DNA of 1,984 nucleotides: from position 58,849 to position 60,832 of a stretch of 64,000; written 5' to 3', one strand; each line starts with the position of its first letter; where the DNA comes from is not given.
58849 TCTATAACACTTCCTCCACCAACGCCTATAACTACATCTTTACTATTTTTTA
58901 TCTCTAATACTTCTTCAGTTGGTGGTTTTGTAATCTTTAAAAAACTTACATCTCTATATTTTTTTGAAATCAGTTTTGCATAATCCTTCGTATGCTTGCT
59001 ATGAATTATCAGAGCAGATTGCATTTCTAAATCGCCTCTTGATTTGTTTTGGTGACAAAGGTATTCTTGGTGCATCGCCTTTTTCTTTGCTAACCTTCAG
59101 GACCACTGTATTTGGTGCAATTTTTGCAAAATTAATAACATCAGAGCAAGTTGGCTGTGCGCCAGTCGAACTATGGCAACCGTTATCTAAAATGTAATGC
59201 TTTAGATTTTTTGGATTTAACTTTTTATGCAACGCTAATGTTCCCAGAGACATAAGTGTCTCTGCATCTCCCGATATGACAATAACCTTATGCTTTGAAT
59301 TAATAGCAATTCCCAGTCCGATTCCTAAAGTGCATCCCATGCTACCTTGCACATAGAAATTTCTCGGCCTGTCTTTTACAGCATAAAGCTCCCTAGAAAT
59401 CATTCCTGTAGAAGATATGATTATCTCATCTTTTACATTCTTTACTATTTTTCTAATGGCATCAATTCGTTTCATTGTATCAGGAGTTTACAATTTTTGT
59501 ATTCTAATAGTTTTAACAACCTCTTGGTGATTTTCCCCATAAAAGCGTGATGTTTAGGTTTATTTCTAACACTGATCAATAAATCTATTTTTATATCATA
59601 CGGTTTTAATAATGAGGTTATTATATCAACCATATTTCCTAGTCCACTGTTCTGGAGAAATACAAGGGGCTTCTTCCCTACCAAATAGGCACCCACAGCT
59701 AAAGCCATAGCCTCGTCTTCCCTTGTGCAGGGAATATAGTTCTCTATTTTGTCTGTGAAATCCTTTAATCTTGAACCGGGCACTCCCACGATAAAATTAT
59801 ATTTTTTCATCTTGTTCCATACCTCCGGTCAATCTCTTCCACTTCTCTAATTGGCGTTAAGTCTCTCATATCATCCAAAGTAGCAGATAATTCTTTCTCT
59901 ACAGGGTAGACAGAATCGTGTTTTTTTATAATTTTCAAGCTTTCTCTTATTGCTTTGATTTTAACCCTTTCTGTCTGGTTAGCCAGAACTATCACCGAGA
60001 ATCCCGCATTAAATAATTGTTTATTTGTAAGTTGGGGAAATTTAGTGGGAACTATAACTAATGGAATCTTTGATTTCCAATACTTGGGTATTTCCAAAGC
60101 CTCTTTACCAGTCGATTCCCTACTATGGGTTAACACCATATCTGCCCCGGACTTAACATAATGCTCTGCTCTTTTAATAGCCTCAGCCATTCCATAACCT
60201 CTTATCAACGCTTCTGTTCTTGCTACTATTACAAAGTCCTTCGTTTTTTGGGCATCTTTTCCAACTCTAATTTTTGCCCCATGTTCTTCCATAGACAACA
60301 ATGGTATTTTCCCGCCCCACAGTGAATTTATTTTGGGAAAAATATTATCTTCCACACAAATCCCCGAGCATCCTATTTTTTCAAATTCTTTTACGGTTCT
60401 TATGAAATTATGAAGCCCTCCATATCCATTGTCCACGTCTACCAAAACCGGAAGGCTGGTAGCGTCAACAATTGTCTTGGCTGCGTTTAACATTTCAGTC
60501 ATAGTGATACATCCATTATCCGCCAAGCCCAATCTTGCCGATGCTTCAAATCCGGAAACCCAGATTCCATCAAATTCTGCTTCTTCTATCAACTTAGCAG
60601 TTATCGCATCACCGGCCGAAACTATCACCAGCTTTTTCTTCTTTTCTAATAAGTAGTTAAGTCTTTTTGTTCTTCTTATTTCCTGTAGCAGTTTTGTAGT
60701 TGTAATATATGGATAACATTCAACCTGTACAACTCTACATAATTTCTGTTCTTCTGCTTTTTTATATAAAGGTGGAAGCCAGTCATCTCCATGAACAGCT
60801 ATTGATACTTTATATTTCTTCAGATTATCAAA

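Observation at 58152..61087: Fom1-like phosphonate module (CyTase-PepM, Ppd, Fe-ADH) inside a surface-glycan island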

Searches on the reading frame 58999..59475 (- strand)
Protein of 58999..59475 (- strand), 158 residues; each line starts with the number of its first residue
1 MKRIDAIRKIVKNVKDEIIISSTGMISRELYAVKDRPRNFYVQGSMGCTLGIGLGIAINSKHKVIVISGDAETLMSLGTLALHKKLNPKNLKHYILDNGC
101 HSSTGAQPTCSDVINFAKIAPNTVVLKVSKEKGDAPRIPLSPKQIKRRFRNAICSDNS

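Call 4: search_protein_families(library=pfam, proteins=[window:58999-59475:-], max_evalue=0.01)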
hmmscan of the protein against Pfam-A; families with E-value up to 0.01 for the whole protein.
window:58999-59475:- (158 aa): 1 family
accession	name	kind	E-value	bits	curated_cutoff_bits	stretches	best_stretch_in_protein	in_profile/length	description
PF02775.26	TPP_enzyme_C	-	2.6e-10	40.7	21.9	1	25-109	7-93/151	Thiamine pyrophosphate enzyme, C-terminal TPP binding domain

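Call 5: search_protein_families(library=ncbifam, proteins=[window:58999-59475:-], max_evalue=0.01)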
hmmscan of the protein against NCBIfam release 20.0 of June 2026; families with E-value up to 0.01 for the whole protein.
window:58999-59475:- (158 aa): 12 families
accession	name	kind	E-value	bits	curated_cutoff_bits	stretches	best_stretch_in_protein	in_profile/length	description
TIGR03846.1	sulfopy_beta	equivalog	1.1e-42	146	221.5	1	3-120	1-120/182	sulfopyruvate decarboxylase subunit beta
TIGR03297.1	Ppyr-DeCO2ase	equivalog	5.7e-41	140.7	312.5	1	1-121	171-298/360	phosphonopyruvate decarboxylase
NF004813.0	PRK06163.1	equivalog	1.7e-24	86.6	240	1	1-121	13-136/202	hypothetical protein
TIGR00118.1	acolac_lg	equivalog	0.00028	19.5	538.35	1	6-100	366-466/557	biosynthetic-type acetolactate synthase large subunit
NF007207.0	PRK09628.1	equivalog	0.0022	17.7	364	1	4-108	32-133/277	2-oxoglutarate ferredoxin oxidoreductase subunit beta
NF006524.0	PRK08978.1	equivalog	0.0024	16.2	738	1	33-98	387-455/548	acetolactate synthase 2 catalytic subunit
NF005470.0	PRK07064.1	equivalog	0.005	15.9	495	1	14-81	378-445/552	thiamine pyrophosphate-binding protein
NF006203.0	PRK08327.1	equivalog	0.0057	15.2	456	1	7-71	396-460/571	thiamine pyrophosphate-requiring protein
NF005651.0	PRK07418.1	subfamily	0.0064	14.7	942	1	34-98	422-489/617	acetolactate synthase large subunit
TIGR03336.1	IOR_alpha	equivalog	0.0068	14.8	650.9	1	45-118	404-478/595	indolepyruvate ferredoxin oxidoreductase subunit alpha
NF006721.0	PRK09259.1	equivalog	0.0073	15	557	1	4-71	384-456/574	oxalyl-CoA decarboxylase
NF006319.0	PRK08527.1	equivalog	0.0091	14.5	905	0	6-87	371-459/565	acetolactate synthase large subunit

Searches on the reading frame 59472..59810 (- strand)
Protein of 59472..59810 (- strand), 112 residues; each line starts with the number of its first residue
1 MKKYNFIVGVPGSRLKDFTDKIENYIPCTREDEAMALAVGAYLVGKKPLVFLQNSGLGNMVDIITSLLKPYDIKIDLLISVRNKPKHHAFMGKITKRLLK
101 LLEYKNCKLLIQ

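Call 4: search_protein_families(library=pfam, proteins=[window:59472-59810:-], max_evalue=0.01)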
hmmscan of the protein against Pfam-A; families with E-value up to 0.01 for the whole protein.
window:59472-59810:- (112 aa): 1 family
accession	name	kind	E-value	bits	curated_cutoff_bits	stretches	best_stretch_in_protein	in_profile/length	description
PF02776.23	TPP_enzyme_N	-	1.8e-05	24.9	26.8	1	6-85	18-101/119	Thiamine pyrophosphate enzyme, N-terminal TPP binding domain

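Call 5: search_protein_families(library=ncbifam, proteins=[window:59472-59810:-], max_evalue=0.01)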
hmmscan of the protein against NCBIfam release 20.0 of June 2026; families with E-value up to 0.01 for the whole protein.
window:59472-59810:- (112 aa): 2 families
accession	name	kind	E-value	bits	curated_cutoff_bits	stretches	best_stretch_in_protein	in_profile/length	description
TIGR03297.1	Ppyr-DeCO2ase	equivalog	2.3e-24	86.1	312.5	1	5-109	3-121/360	phosphonopyruvate decarboxylase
TIGR03845.1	sulfopyru_alph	equivalog_domain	2.2e-21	76.5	147.95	1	5-103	14-121/160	sulfopyruvate decarboxylase subunit alpha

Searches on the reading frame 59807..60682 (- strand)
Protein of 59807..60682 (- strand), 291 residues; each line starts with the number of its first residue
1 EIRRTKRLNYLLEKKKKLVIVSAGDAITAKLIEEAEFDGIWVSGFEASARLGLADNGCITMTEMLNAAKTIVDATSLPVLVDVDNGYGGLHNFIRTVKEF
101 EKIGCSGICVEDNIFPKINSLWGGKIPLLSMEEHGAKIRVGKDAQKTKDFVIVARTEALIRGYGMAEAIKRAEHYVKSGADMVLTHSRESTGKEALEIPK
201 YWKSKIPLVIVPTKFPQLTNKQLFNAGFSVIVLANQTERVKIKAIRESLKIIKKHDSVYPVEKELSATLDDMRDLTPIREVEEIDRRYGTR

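Call 22: search_solved_structures(query=window:59807-60682:-, show_alignments=5, max_evalue=1e-25)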
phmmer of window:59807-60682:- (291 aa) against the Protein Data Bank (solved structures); distinct sequences matched with E-value up to 1e-25: 10.
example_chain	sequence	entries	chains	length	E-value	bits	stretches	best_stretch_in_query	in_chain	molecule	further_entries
1m1b_A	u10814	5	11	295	4.3e-57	196.8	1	2-268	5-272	PHOSPHOENOLPYRUVATE PHOSPHOMUTASE | PROTEIN (PHOSPHOENOLPYRUVATE MUTASE)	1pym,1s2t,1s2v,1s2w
1s2u_A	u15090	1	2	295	5.1e-56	193.2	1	2-268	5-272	Phosphoenolpyruvate phosphomutase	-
5unc_A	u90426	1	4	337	1e-53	185.7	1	15-288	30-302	PHOSPHOENOLPYRUVATE PHOSPHOMUTASE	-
2dua_A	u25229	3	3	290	4.7e-51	177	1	8-268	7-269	Phosphonopyruvate hydrolase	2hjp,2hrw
4iqd_A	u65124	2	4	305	2.5e-29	105.7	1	6-284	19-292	Carboxyvinyl-carboxyphosphonate phosphorylmutase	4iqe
1zlp_A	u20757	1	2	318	4.2e-29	105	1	7-285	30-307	petal death protein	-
9hra_A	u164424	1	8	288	5.9e-27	97.9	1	15-256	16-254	2-methylisocitrate lyase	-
9hgk_A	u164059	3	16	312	7.6e-27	97.6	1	15-256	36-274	2-methylisocitrate lyase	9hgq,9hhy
9hgo_A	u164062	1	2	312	2e-26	96.2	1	15-256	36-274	2-methylisocitrate lyase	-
9hhs_A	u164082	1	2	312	2.8e-26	95.7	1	15-256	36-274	2-methylisocitrate lyase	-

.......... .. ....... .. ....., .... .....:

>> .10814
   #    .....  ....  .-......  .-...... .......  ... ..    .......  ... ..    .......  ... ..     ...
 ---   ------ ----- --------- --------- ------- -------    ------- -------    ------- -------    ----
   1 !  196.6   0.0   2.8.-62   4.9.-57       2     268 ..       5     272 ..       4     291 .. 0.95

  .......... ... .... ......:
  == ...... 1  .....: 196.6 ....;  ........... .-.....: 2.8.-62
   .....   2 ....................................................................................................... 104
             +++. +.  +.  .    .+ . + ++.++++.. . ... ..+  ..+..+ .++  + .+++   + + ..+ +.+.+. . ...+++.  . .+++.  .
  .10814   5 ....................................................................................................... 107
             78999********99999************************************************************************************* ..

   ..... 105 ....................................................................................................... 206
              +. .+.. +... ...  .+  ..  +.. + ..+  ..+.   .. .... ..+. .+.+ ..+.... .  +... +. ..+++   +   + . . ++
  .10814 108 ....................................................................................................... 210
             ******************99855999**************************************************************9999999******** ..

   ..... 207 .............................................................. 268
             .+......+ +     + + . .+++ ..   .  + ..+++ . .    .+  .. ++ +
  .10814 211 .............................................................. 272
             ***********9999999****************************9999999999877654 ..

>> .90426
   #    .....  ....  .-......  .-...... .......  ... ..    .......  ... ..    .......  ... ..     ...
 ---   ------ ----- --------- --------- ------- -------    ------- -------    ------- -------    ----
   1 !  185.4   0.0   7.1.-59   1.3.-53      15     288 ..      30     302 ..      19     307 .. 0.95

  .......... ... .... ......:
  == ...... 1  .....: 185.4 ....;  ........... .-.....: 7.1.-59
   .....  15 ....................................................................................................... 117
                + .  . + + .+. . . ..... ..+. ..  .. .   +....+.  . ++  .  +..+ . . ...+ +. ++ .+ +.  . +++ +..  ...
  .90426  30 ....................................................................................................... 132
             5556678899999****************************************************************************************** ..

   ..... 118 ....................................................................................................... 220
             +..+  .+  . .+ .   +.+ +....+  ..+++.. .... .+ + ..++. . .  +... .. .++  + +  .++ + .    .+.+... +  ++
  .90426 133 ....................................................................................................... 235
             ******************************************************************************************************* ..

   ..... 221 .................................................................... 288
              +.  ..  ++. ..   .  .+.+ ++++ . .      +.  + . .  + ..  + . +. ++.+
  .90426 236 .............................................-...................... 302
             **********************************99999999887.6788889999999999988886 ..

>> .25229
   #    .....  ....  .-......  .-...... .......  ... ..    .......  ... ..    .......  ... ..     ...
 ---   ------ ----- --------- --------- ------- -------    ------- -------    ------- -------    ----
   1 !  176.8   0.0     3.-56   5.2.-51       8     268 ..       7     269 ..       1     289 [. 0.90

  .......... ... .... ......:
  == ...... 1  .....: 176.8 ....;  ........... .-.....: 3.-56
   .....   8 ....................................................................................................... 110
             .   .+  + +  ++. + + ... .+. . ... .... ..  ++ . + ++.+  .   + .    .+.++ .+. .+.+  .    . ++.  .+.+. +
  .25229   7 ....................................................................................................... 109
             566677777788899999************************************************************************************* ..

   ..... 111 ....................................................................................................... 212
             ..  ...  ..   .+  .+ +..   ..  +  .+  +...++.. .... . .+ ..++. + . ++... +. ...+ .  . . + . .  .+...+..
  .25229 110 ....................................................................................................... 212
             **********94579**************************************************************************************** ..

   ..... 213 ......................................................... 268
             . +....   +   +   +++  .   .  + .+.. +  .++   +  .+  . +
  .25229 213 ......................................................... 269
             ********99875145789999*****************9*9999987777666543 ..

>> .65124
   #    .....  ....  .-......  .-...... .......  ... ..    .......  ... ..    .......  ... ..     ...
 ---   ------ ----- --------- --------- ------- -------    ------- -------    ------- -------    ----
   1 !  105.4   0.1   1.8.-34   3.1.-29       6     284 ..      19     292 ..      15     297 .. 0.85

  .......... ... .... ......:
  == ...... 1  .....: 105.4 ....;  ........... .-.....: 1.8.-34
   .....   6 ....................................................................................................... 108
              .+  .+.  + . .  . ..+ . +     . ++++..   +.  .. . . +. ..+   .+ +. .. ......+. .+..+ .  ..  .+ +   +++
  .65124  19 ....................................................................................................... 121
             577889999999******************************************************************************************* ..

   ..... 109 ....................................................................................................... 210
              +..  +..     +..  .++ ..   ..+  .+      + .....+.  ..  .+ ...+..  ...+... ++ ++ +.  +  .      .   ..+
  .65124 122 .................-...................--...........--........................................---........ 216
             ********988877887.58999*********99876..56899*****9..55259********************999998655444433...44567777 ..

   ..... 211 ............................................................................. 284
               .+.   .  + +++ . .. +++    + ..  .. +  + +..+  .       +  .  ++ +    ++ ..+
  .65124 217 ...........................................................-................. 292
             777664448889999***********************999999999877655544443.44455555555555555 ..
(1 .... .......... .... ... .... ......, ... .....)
